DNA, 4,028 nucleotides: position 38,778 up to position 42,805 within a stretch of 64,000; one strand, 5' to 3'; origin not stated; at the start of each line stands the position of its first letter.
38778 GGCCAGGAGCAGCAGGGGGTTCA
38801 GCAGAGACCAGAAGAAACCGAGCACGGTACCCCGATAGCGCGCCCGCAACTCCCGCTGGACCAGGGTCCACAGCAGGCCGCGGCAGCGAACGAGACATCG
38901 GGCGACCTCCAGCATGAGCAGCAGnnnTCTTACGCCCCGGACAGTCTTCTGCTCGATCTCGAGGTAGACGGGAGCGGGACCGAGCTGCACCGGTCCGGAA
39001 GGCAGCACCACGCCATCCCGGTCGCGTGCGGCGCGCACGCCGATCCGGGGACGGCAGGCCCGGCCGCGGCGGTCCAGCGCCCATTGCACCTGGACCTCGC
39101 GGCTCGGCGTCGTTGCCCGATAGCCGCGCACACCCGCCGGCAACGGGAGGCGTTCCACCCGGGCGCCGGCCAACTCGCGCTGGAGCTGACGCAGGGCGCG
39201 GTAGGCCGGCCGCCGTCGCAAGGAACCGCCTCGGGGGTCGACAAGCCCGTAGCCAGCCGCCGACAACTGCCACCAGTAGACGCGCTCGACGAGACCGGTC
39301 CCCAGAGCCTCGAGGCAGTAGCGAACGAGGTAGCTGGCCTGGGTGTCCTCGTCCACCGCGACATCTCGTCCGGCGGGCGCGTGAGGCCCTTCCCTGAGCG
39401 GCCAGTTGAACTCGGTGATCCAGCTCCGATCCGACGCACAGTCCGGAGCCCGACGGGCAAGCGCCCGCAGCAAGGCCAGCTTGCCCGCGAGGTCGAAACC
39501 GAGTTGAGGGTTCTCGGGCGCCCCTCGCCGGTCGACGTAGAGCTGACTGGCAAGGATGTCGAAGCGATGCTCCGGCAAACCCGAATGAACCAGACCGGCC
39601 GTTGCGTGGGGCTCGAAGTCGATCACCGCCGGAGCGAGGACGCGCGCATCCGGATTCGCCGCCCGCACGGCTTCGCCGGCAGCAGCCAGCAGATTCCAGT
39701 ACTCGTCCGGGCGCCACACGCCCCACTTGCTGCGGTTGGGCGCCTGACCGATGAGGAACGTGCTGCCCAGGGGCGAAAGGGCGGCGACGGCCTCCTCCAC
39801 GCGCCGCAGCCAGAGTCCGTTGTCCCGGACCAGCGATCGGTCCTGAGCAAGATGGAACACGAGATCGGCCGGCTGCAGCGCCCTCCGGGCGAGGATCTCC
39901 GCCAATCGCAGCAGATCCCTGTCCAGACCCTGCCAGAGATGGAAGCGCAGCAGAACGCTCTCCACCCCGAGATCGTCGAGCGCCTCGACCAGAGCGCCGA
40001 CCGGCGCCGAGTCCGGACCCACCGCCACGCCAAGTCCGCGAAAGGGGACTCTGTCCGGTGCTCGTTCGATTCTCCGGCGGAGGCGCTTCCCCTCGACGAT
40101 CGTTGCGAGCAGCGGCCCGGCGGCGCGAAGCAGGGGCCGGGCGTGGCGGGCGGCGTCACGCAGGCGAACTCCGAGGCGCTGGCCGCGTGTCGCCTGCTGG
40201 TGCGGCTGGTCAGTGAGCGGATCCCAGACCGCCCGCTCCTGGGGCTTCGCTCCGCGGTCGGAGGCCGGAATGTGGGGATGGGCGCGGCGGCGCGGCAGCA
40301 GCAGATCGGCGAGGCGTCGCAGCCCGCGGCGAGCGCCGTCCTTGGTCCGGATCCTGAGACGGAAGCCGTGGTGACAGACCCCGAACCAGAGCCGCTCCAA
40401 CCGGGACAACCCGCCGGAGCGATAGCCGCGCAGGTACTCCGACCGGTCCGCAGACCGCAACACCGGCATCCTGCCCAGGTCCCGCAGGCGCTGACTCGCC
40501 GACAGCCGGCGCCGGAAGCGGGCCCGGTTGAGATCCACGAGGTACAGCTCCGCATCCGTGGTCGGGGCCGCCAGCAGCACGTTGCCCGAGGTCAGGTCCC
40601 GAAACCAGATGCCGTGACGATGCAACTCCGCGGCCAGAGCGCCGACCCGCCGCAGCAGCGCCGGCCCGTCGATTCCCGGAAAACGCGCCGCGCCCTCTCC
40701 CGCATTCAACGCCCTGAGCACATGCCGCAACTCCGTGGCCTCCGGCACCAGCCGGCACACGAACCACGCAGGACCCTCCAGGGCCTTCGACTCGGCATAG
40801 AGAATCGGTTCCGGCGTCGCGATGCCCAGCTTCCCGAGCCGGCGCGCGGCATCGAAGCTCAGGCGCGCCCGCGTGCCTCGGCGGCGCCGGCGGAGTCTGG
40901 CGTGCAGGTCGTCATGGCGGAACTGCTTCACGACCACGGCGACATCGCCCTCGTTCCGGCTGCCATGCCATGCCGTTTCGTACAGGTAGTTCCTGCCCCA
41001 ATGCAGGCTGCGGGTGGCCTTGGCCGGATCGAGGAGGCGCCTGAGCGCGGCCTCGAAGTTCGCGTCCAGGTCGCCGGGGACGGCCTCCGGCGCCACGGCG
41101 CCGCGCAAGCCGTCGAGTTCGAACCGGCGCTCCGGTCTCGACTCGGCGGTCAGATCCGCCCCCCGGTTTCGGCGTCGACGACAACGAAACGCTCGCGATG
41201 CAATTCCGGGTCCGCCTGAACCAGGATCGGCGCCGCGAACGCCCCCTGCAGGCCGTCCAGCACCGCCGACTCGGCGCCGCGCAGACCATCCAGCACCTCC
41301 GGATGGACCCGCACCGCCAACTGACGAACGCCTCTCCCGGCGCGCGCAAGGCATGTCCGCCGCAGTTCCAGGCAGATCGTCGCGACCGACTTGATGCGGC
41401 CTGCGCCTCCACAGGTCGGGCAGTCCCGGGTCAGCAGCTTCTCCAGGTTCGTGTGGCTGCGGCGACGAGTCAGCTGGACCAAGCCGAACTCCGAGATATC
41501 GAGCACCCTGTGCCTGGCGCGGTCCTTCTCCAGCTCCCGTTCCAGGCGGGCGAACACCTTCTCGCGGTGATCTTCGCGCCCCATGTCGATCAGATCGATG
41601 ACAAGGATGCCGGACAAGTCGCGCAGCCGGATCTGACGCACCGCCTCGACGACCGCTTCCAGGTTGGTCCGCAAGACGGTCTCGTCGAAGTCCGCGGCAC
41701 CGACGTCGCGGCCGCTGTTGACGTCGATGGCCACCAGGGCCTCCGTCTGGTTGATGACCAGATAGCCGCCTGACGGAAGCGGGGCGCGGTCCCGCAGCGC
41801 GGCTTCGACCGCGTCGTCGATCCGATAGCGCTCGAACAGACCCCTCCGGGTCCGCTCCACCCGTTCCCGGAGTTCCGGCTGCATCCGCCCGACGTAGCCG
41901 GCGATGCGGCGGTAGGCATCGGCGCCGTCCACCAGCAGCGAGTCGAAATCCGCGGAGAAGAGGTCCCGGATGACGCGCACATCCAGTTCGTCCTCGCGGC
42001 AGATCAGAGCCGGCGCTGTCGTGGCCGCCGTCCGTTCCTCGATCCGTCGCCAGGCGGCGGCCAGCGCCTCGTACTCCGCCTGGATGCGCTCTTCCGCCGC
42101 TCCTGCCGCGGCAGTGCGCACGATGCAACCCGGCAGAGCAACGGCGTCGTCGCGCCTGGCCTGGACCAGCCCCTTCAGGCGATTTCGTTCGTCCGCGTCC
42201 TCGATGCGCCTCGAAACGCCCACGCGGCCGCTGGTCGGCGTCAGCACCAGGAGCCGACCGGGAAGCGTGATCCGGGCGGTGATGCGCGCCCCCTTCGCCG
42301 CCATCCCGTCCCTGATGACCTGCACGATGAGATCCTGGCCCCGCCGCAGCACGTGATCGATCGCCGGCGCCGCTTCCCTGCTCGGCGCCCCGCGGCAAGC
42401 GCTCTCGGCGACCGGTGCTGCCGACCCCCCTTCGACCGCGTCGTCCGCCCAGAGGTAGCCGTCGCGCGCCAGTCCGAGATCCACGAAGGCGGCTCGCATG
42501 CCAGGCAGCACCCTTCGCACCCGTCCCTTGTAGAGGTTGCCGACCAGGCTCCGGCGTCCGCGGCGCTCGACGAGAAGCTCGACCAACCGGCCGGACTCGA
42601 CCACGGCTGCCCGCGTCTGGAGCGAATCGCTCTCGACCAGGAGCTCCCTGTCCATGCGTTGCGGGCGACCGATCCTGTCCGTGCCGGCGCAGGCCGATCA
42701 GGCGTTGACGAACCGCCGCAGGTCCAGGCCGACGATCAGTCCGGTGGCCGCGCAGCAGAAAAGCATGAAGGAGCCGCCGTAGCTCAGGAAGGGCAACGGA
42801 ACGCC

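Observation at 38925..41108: Single polypeptide joining an LPS-kinase fold to a glycoside-hydrolase-like barrel with non-canonical catalytic motifs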

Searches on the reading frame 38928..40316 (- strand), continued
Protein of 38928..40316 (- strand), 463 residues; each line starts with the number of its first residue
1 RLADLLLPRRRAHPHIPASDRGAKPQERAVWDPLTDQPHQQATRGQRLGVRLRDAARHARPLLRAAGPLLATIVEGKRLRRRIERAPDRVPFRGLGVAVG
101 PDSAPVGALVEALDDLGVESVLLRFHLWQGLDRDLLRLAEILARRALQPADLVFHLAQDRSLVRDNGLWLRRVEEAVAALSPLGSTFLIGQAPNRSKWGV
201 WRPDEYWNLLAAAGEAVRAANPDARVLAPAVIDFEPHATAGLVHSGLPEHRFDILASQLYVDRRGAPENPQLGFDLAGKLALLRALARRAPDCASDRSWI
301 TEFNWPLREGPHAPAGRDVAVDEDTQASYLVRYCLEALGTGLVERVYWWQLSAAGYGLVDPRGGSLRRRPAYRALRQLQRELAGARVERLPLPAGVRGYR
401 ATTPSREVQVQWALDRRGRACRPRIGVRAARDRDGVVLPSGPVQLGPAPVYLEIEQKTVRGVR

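Call 75: list_cluster_members(proteins=[P0242, P0259, P0293, P0192, P0196, P0198, P0212, P0219, P0246, P0171])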
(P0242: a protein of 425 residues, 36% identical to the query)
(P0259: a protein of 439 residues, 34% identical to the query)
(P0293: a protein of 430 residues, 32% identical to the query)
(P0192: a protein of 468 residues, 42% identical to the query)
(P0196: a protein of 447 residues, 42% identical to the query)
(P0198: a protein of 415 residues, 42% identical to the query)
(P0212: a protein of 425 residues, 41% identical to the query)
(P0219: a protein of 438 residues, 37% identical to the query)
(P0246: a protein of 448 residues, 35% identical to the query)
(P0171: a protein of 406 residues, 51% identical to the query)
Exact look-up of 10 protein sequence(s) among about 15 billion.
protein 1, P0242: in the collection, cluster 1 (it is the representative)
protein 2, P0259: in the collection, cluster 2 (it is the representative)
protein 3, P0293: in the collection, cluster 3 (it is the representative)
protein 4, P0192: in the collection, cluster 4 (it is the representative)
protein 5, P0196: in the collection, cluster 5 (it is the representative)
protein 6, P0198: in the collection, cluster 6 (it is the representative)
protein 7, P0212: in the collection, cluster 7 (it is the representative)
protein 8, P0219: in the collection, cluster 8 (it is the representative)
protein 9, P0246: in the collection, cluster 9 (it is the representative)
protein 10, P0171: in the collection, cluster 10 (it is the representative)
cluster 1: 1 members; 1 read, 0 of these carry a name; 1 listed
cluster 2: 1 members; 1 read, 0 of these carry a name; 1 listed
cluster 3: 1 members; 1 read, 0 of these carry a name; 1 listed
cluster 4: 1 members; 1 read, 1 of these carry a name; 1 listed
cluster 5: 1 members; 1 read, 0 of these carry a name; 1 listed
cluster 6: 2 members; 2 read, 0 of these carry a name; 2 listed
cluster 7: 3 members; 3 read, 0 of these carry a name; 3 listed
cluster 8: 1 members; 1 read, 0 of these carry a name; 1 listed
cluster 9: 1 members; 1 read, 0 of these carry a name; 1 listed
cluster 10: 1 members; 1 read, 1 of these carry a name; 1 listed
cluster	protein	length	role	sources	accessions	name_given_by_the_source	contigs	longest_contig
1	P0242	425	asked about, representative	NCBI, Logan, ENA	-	-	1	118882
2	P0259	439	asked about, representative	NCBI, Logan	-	-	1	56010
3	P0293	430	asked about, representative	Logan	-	-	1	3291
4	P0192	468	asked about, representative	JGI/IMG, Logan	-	hypothetical protein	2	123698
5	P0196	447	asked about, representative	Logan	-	-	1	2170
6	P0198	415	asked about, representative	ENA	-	-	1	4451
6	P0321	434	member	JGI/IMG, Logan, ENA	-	-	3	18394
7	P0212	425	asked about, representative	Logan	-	-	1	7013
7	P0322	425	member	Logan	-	-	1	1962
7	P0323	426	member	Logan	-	-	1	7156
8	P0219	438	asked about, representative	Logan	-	-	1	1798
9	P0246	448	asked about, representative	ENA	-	-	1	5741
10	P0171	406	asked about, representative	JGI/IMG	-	hypothetical protein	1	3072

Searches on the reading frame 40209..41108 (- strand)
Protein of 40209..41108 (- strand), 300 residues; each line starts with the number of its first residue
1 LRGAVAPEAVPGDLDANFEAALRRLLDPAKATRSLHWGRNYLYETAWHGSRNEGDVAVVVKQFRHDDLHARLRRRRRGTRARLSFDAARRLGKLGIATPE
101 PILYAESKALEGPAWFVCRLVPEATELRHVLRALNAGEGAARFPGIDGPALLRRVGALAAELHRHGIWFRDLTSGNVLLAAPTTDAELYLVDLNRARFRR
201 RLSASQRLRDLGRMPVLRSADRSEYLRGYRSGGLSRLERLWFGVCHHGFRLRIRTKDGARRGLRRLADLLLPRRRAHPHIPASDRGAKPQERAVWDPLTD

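Call 32: predict_structure(alignment_id=A3)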
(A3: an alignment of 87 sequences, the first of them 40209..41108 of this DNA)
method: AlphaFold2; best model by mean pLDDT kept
length: 300 residues; sequences in the alignment: 87
mean_pLDDT: 90.3   pTM: 0.83
mean pLDDT of the five models: 90.3, 89.5, 87.8, 87.2, 87.1
residues with pLDDT >= 90: 220; 70-90: 55; 50-70: 20; < 50: 5
segments of 3 or more residues with pLDDT < 50: 297-300
pLDDT, mean of each block of 10 residues (from residue 1): 90 81 94 89 90 87 92 92 98 98 95 96 96 98 98 98 97 96 96 96 97 97 98 96 96 87 80 60 71 52
secondary structure, 60 per line:
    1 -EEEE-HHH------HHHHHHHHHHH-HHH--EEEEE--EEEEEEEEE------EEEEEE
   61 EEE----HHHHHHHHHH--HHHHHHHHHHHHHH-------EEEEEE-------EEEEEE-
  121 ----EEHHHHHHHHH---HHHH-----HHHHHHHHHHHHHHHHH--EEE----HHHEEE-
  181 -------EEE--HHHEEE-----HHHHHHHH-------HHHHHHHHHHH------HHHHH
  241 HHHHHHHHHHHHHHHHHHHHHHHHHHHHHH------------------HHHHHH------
elements in order: E2-5 H16-26 E33-37 E40-48 E55-63 H68-77 H80-93 E101-106 E114-119 H127-135 H139-142 H148-164 E167-169 E177-179 E188-190 E196-198 H204-211 H219-229 H236-270 H289-294

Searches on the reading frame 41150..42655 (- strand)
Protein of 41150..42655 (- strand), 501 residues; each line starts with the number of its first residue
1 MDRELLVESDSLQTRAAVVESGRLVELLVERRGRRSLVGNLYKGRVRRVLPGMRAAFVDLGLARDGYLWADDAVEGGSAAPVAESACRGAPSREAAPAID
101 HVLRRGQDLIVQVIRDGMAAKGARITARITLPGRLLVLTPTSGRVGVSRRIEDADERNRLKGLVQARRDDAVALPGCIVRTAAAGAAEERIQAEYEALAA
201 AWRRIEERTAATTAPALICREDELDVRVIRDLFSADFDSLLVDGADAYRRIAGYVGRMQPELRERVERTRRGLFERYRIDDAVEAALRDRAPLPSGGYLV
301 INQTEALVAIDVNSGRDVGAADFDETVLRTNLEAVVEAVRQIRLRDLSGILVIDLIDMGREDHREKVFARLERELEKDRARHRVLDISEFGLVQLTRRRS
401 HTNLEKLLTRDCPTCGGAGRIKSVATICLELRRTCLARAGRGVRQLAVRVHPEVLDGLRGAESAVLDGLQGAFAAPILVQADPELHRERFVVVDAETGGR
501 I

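Call 20: search_protein_families(library=pfam, proteins=[window:41150-42655:-], max_evalue=0.01)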
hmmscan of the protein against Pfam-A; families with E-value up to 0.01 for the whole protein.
window:41150-42655:- (501 aa): 2 families
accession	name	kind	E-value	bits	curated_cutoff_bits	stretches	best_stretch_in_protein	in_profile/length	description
PF10150.14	RNase_E_G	-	4.8e-91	305.4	25.5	1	130-399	1-269/270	Ribonuclease E/G family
PF20833.2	RNase_E_G_Thio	-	0.00013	22.4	26.8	1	412-492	2-83/86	RNase E/G, Thioredoxin-like domain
